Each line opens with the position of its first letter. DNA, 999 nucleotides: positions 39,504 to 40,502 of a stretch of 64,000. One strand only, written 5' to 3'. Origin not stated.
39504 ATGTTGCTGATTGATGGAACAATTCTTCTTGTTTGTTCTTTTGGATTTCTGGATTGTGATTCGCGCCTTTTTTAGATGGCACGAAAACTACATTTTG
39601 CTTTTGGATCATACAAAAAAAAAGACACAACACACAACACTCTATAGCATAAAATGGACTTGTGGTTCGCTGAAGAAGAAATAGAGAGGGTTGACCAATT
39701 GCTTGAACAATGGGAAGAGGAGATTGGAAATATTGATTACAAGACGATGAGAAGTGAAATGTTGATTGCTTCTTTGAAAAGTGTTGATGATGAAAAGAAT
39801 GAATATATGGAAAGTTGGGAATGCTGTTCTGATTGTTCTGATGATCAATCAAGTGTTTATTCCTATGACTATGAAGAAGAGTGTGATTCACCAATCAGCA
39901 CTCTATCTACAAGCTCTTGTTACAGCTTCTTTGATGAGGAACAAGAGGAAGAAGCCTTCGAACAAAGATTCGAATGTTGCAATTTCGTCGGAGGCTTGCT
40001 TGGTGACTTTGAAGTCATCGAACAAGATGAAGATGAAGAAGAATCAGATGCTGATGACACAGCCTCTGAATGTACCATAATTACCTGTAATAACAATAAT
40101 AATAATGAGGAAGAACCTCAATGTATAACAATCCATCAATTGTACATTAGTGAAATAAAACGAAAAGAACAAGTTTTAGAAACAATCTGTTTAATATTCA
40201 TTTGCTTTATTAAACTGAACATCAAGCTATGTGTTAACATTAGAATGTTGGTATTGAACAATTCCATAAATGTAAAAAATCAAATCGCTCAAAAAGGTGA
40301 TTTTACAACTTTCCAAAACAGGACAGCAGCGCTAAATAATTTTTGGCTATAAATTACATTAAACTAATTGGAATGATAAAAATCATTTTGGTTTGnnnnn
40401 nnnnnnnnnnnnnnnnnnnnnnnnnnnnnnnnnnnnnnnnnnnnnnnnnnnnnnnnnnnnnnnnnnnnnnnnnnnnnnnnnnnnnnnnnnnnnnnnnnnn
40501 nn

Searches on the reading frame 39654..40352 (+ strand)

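Call 52: search_protein_families(library=pfam, max_evalue=0.1, proteins=[window:39654-40352:+])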
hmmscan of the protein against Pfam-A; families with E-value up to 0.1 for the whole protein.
window:39654-40352:+ (232 aa): 1 family
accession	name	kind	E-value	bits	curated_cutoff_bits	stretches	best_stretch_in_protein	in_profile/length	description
PF20047.4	DUF6449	-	0.054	13.8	23.5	0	8-77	64-133/152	Domain of unknown function (DUF6449)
